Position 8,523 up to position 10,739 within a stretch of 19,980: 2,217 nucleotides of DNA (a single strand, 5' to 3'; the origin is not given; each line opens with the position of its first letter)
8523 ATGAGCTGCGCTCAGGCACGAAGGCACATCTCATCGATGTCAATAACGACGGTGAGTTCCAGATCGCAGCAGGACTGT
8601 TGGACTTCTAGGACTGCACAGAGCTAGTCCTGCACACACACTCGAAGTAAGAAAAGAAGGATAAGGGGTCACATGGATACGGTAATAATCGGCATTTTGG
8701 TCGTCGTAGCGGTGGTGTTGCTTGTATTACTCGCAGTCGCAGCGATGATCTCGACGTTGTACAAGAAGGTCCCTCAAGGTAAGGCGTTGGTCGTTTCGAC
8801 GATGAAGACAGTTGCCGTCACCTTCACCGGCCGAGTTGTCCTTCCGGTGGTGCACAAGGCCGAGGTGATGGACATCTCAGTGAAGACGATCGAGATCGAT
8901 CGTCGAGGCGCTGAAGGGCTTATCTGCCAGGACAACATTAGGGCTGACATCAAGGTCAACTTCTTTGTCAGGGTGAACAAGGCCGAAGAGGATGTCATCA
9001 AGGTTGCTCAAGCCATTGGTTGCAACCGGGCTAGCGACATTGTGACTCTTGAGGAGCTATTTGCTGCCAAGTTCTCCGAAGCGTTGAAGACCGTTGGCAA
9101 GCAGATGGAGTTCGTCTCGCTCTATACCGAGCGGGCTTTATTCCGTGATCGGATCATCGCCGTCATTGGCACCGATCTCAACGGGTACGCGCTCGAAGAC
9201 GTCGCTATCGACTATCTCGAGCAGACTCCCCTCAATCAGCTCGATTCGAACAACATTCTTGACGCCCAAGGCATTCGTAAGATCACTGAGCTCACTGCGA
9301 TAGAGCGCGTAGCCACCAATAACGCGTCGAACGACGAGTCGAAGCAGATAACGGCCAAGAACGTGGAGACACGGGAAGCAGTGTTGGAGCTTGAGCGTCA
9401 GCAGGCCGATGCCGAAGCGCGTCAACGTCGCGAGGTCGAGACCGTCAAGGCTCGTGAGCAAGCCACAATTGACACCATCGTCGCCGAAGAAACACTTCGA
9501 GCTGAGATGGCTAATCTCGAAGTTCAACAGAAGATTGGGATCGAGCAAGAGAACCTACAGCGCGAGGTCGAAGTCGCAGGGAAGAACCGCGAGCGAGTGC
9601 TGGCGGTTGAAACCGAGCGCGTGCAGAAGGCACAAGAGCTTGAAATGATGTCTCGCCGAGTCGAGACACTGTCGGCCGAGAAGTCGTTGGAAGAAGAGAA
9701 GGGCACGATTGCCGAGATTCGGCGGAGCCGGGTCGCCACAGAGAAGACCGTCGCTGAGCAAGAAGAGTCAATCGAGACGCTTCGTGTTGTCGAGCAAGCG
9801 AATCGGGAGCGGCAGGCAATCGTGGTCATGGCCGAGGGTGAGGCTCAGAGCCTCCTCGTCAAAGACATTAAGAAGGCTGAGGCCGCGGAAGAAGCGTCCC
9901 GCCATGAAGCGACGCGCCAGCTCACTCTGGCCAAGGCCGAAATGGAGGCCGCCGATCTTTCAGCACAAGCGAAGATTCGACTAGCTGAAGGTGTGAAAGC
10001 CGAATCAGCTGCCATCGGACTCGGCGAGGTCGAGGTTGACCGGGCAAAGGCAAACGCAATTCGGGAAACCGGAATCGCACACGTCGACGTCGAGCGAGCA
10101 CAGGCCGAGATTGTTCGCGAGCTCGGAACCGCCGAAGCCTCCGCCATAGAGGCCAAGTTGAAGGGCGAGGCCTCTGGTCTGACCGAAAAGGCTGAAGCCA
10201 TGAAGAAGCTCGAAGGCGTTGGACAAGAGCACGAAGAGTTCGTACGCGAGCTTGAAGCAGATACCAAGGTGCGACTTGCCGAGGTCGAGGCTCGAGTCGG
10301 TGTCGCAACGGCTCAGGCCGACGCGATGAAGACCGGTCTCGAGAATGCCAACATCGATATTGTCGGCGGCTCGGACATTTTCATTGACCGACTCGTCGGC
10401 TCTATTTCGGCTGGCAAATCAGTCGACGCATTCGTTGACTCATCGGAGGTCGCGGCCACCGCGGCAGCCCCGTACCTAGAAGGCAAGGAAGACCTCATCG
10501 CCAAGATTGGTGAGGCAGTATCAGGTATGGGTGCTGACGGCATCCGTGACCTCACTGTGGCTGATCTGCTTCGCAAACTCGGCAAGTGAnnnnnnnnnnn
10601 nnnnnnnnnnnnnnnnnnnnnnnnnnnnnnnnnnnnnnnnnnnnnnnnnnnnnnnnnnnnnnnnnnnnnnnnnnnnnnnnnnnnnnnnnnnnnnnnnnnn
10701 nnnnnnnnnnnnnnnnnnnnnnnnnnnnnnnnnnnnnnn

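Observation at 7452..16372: NfeD/YqiJ-like gene, flotillin and a giant AAA+ protein arranged as an apparent operon, with the esterase lipoprotein following on the same strand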

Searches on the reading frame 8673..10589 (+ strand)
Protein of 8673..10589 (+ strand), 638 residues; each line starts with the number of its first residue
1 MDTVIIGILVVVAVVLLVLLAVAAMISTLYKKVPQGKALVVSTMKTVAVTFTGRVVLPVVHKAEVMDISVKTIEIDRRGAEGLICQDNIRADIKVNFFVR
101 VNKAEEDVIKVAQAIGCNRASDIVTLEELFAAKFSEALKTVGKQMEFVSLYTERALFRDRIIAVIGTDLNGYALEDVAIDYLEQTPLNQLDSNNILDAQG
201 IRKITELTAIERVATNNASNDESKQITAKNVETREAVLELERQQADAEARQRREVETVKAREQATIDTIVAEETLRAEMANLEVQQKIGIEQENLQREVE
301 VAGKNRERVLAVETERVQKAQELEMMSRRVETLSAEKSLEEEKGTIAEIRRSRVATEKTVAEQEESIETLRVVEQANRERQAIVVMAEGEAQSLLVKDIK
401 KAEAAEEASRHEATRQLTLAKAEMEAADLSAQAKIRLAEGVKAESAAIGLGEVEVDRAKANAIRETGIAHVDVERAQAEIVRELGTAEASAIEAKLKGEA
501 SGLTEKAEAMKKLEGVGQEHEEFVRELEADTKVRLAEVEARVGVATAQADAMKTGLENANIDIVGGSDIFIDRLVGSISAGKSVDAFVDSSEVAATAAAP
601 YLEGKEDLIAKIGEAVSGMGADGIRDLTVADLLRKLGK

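Call 5: search_protein_families(library=pfam, proteins=[window:8673-10589:+], max_evalue=0.01)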
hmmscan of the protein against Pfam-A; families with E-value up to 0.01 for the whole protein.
window:8673-10589:+ (638 aa): 0 families

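Call 6: search_protein_families(library=ncbifam, proteins=[window:8673-10589:+], max_evalue=0.01)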
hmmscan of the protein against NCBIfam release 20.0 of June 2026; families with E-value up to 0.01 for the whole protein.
window:8673-10589:+ (638 aa): 0 families

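Call 7: search_protein_families(library=pfam, proteins=[window:8673-10589:+], max_evalue=10)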
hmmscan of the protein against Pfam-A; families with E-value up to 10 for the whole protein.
window:8673-10589:+ (638 aa): 0 families

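Call 8: search_protein_families(library=padloc, proteins=[window:8673-10589:+], max_evalue=0.1)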
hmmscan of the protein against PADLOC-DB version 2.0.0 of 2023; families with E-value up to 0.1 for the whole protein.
window:8673-10589:+ (638 aa): 0 families

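Call 9: search_solved_structures(query=window:8673-10589:+, max_evalue=10, show_alignments=2)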
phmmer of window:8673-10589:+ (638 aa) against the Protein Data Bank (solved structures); distinct sequences matched with E-value up to 10: 1.
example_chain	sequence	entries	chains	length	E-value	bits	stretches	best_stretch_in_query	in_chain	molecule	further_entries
9urz_B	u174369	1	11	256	2.5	10.5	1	353-418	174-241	Prohibitin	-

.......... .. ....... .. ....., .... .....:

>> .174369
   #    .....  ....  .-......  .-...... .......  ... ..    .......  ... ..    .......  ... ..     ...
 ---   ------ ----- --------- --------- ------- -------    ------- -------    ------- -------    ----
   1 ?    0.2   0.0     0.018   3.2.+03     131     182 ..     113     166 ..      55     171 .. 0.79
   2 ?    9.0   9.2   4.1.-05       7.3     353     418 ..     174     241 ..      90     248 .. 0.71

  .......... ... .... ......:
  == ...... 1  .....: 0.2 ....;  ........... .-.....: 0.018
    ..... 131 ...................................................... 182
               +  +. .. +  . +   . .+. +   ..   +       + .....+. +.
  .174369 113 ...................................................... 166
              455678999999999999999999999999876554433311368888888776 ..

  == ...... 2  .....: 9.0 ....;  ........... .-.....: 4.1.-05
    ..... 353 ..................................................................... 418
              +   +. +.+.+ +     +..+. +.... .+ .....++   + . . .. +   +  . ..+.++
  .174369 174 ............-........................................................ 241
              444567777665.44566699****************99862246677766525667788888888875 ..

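Call 12: find_homologous_proteins(query=window:8673-10589:+)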
Query window:8673-10589:+ (638 aa): 8000 proteins with E <= 0.001 among 8000 candidates; the best 120 are listed.
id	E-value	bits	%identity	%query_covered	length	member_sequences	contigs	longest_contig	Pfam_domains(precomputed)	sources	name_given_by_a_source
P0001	0.0e+0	1252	99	100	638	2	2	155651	-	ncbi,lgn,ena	-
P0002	8.8e-297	1004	80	97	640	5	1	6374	-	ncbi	-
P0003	1.4e-290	983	79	97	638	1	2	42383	-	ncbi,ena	-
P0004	1.5e-290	983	79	97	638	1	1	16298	-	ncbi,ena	-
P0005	1.9e-289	979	77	100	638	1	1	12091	-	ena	-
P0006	2.6e-286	969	76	100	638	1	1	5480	-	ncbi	-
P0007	3.6e-286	969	77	97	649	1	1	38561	-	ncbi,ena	-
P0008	4.1e-284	962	76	96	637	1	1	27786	-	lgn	-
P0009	6.6e-282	955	76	99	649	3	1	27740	-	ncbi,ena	-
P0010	2.6e-281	953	77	97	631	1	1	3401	-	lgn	-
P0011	7.6e-279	944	75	99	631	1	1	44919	-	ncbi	-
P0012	4.0e-277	939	74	100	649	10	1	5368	-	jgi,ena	-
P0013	4.4e-277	939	75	98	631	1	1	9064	-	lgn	-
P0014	5.3e-277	938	74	100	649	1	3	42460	-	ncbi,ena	-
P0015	1.3e-276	937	74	99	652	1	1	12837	-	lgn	-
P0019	3.0e-274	929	75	96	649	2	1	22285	PF01145.32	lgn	-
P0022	7.9e-272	921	74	96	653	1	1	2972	PF01145.32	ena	-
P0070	2.1e-216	738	61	96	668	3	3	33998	PF01145.32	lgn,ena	-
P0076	3.7e-210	718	73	71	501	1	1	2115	PF01145.32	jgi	-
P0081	1.4e-207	709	59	100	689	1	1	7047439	PF01145.32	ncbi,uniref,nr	ncbi:SPFH domain-containing protein [Streptomyces sp. MNU89]|uniref:SPFH domain-containing protein n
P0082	1.5e-207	709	59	100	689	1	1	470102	PF01145.32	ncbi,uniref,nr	ncbi:flotillin family protein [Streptomyces sp. F63]|uniref:SPFH domain-containing protein n=1 Tax=S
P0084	2.9e-207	708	59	100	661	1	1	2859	PF01145.32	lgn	-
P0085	3.4e-207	708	59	100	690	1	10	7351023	PF01145.32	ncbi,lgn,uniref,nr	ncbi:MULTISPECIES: SPFH domain-containing protein [Streptomyces]|uniref:Flotillin family protein n=2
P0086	4.4e-207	708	59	100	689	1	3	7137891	PF01145.32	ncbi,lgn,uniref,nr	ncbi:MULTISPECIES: SPFH domain-containing protein [Streptomyces]|uniref:SPFH domain-containing prote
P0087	4.5e-207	708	59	99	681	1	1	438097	PF01145.32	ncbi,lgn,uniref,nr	ncbi:SPFH domain-containing protein [Streptomyces physcomitrii]|uniref:Flotillin family protein n=1 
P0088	5.0e-207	707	59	100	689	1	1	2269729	PF01145.32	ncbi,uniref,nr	ncbi:flotillin family protein [Streptomyces sp. WAC 00631]|uniref:SPFH domain-containing protein n=1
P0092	6.7e-207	707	59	100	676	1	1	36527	PF01145.32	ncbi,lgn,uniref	ncbi:SPFH domain-containing protein [Streptomyces sp. BRA346]|uniref:SPFH domain-containing protein 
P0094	9.6e-207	707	59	100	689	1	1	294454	PF01145.32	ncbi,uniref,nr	ncbi:SPFH domain-containing protein [Streptomyces albus]|uniref:SPFH domain-containing protein n=1 T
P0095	1.6e-206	706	59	100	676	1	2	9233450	PF01145.32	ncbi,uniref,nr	ncbi:SPFH domain-containing protein [Streptomyces violaceusniger]|uniref:Band 7 domain-containing pr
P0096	1.9e-206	706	59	100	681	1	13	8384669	PF01145.32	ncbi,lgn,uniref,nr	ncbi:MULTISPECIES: SPFH domain-containing protein [Streptomyces]|uniref:Secreted protein n=1 Tax=Str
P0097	2.2e-206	705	59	99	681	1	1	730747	PF01145.32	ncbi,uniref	ncbi:SPFH domain-containing protein [Streptomyces physcomitrii]|uniref:SPFH domain-containing protei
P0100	3.9e-206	705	59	100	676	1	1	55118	PF01145.32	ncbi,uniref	ncbi:SPFH domain-containing protein [Streptomyces sp. NPDC007983]|uniref:SPFH domain-containing prot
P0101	6.1e-206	704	59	99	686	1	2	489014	PF01145.32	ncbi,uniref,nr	ncbi:flotillin family protein [Streptomyces palmae]|uniref:Flotillin family protein n=1 Tax=Streptom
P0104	2.0e-205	702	59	100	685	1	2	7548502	PF01145.32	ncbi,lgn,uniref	ncbi:SPFH domain-containing protein [Streptomyces sp. NBC_00096]|uniref:SPFH domain-containing prote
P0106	2.2e-205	702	59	100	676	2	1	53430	PF01145.32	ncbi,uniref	ncbi:flotillin family protein [Streptomyces javensis]|uniref:flotillin family protein n=1 Tax=Strept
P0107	2.3e-205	702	59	96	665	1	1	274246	PF01145.32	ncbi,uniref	ncbi:SPFH domain-containing protein [Actinophytocola glycyrrhizae]|uniref:SPFH domain-containing pro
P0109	3.4e-205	701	59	96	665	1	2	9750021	PF01145.32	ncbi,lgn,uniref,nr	ncbi:SPFH domain-containing protein [Actinophytocola algeriensis]|uniref:Putative membrane protein Y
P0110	3.8e-205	701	59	100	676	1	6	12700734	PF01145.32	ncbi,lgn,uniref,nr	ncbi:SPFH domain-containing protein [Streptomyces rapamycinicus]|uniref:Band 7 domain-containing pro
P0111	3.9e-205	701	59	100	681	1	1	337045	PF01145.32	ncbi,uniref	ncbi:SPFH domain-containing protein [Streptomyces sp. NPDC003036]|uniref:SPFH domain-containing prot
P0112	4.5e-205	701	58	98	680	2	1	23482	PF01145.32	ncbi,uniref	ncbi:flotillin family protein, partial [Streptomyces nanhaiensis]|uniref:flotillin family protein n=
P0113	4.9e-205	701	59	100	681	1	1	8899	PF01145.32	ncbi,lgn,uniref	ncbi:SPFH domain-containing protein [Streptomyces sp. NPDC006307]|uniref:SPFH domain-containing prot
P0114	5.6e-205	701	59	96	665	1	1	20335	PF01145.32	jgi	jgi:uncharacterized membrane protein YqiK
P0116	5.7e-205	701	59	100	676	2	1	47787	PF01145.32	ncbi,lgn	ncbi:SPFH domain-containing protein [Streptomyces asiaticus]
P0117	7.2e-205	700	59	100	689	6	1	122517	PF01145.32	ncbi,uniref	ncbi:SPFH domain-containing protein [Streptomyces sp. NPDC050610]|uniref:SPFH domain-containing prot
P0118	1.6e-204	699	59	100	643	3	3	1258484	PF01145.32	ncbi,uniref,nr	ncbi:hypothetical protein GCM10023347_36750 [Streptomyces chumphonensis]|uniref:Flotillin family pro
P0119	2.1e-204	699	59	95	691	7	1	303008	PF01145.32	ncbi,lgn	ncbi:flotillin family protein [Streptomyces fenghuangensis]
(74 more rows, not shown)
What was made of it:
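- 8673..10589 (+): YqiK-type flotillin (SPFH/Band-7), 638 aa. It has an N-terminal membrane anchor (about residues 1-34), an SPFH region, a long Ala/Glu-rich coiled coil and a conserved C-terminal tail. It is 59% identical to Streptomyces proteins named flotillin/SPFH that carry PF01145 (call 12).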

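Call 34: search_solved_structures(query=A3, max_evalue=0.01, show_alignments=1)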
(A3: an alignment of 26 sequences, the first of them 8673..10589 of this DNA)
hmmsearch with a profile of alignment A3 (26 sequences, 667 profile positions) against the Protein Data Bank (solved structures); distinct sequences matched with E-value up to 0.01: 0.
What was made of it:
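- On YqiK-type flotillin (SPFH/Band-7 superfamily): Caveat: the window protein alone has no Pfam hit (calls 5, 7), and neither the single sequence nor the family profile gave a significant PDB match (calls 9, 34).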

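Call 37: search_protein_families(library=pfam, alignment_id=A3, max_evalue=0.01)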
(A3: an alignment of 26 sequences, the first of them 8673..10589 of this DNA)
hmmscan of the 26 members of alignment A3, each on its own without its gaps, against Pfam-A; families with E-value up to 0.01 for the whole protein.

A. member 1, window:8673-10589:+ (638 aa): 0 families

B. families by the number of members that match (of 26 scanned): 1 family
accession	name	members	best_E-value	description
PF01145.31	Band_7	7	5.2e-11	SPFH domain / Band 7 family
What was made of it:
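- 8673..10589 (+): 7 of 26 aligned family members hit Band_7 (call 37).
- On YqiK-type flotillin (SPFH/Band-7 superfamily): 7 of 26 aligned homologues hit PF01145, best E=5.2e-11 (call 37).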

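Call 75: find_encoding_contigs(protein=P0001, flank=10000, max_places=3)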
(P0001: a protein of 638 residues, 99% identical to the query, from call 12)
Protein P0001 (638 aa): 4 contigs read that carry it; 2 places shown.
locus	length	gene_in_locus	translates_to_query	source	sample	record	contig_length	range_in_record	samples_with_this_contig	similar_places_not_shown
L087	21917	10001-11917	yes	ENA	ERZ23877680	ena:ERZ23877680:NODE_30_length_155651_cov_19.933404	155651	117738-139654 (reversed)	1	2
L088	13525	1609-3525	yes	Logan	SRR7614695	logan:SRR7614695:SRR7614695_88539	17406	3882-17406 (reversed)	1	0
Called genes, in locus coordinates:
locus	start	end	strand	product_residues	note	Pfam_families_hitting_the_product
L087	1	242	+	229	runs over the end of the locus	PF00903:Glyoxalase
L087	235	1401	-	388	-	-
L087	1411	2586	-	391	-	PF13421:Band_7_1, PF01145:Band_7, PF14237:GYF_2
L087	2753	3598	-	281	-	PF14226:DIOX_N, PF03171:2OG-FeII_Oxy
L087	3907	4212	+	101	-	PF00255:GSHPx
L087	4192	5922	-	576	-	PF10101:DUF2339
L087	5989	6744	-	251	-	PF22234:Rv2466c-like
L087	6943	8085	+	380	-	PF02690:Na_Pi_cotrans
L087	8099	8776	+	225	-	PF01895:PhoU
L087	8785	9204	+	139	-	-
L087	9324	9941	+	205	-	-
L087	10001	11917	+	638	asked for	-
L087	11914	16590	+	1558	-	PF12458:DUF3686, PF25472:DUF7902, PF00004:AAA, PF07728:AAA_5 (faint)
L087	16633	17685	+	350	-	-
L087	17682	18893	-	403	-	PF02771:Acyl-CoA_dh_N (weak), PF02770:Acyl-CoA_dh_M, PF00441:Acyl-CoA_dh_1, PF08028:Acyl-CoA_dh_2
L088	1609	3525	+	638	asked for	-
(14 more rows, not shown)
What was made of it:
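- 10586..10589 (+): GTGA: the start codon of the ATPase gene overlaps the flotillin stop codon. This suggests translational coupling. An independent gene call in a relative shows the same 4-nt overlap (call 75).
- The same five-gene layout occurs in a close relative (call 75).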
